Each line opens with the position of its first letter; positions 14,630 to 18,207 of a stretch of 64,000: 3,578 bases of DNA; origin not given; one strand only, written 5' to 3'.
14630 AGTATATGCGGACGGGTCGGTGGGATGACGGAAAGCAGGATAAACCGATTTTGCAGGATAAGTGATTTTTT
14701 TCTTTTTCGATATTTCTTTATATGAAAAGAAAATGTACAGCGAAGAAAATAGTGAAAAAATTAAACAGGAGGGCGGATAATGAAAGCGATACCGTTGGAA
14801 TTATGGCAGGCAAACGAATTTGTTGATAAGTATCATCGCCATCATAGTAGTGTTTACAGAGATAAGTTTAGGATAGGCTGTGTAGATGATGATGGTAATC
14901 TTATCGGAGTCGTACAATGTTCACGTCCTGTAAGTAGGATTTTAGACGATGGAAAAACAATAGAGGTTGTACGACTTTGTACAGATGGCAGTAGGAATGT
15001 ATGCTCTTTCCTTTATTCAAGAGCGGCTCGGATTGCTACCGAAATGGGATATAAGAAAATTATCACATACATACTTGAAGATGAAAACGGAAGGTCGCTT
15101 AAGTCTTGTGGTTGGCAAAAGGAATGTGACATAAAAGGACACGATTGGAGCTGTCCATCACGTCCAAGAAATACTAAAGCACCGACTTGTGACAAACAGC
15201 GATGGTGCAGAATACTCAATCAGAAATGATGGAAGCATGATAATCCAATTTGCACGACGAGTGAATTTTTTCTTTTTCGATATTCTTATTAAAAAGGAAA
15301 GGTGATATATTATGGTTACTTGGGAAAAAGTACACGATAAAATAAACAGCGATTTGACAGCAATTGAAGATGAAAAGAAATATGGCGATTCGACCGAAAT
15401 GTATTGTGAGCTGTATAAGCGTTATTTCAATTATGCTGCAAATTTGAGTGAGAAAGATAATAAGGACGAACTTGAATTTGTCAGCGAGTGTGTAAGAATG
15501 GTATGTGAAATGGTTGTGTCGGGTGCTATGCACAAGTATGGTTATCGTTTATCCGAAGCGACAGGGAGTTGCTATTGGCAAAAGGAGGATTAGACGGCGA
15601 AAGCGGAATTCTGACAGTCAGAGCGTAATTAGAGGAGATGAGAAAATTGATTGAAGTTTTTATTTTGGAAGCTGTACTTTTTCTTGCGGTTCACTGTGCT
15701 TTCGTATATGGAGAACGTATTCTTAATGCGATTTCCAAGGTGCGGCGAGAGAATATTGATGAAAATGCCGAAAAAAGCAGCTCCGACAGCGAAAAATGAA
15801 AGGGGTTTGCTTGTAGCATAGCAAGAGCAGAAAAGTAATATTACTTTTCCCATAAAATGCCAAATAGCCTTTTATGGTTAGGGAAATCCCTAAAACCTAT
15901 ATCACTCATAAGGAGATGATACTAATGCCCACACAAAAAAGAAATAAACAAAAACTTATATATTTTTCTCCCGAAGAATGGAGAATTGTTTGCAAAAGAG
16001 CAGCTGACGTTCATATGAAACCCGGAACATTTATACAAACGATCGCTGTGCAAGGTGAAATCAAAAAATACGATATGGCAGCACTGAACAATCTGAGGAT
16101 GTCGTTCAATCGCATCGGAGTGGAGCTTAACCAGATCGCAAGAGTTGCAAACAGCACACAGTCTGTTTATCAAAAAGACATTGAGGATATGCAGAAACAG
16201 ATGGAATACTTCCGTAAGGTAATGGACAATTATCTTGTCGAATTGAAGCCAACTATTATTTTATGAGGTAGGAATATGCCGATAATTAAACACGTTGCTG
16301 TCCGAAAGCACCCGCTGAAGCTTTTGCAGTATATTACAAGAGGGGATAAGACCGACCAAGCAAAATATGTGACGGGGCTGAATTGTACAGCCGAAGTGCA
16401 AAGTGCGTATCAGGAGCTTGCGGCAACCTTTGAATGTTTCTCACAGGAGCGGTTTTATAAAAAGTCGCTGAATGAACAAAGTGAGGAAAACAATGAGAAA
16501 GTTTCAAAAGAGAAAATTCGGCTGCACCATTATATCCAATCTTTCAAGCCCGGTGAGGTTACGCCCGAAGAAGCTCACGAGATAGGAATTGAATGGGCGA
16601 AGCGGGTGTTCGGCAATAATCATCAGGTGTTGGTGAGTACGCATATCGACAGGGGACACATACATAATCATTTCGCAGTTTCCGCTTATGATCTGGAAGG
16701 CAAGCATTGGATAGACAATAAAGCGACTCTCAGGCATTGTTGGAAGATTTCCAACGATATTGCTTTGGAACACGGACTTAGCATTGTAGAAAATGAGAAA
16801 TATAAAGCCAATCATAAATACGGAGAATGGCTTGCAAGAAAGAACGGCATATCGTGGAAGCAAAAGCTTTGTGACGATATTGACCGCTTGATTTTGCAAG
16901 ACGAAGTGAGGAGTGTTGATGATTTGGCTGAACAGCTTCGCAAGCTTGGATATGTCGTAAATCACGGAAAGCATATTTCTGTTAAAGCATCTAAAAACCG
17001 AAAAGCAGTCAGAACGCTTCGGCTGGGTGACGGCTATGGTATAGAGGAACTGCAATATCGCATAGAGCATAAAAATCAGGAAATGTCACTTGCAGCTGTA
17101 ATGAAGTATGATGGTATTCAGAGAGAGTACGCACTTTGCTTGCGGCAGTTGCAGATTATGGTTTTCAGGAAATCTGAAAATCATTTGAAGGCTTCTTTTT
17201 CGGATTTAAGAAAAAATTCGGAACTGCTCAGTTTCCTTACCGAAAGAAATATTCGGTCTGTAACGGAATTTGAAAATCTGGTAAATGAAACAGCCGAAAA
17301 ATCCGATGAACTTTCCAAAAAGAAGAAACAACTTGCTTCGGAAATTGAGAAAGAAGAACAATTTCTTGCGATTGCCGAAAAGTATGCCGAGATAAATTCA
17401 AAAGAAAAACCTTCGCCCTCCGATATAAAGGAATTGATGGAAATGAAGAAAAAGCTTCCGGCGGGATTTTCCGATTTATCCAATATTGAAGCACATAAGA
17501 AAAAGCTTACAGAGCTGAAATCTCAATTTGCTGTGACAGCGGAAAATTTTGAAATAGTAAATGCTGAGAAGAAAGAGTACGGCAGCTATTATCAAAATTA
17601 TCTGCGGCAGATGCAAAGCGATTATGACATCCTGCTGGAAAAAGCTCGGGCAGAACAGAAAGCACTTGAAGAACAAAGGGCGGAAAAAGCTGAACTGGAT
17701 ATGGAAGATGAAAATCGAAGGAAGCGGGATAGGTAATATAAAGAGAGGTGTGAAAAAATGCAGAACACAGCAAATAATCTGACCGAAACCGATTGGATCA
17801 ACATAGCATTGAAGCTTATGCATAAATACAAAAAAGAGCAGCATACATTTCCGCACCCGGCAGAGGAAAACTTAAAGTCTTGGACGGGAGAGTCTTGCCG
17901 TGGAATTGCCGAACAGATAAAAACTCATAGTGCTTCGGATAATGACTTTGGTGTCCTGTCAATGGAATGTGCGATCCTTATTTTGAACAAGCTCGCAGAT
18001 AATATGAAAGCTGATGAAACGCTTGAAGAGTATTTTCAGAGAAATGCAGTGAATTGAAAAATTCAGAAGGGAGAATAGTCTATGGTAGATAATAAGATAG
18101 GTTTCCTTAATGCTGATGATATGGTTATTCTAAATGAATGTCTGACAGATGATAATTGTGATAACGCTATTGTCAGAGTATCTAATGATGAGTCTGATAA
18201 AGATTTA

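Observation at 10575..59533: A 19-bp perfect palindrome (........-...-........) occurs at 13 loci, all inside the mobile element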

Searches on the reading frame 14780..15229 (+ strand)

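Call 23: search_protein_families(library=ncbifam, proteins=[window:14780-15229:+], max_evalue=0.01)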
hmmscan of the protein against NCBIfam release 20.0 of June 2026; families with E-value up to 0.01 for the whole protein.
window:14780-15229:+ (149 aa): 1 family
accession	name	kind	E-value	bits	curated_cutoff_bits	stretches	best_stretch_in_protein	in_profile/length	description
NF045478.1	XF1762_fam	equivalog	1.1e-57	193.9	50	1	3-142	2-142/143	XF1762 family protein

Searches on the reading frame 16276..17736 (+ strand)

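Call 8: search_protein_families(library=pfam, proteins=[window:16276-17736:+], max_evalue=0.01)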
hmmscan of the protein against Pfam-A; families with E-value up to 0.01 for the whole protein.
window:16276-17736:+ (486 aa): 1 family
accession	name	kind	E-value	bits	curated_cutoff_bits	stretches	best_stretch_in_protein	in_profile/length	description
PF03432.20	Relaxase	-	9.5e-28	97.5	24.6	1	19-168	1-132/132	MobA/VirD2-like, nuclease domain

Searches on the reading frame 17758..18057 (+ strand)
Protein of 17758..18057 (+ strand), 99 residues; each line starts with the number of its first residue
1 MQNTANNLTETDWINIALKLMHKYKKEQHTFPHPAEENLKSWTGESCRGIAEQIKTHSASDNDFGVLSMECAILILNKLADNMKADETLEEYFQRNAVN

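Call 74: search_protein_families(library=pfam, proteins=[window:17758-18057:+], max_evalue=0.01)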
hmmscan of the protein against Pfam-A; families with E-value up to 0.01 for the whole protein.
window:17758-18057:+ (99 aa): 0 families
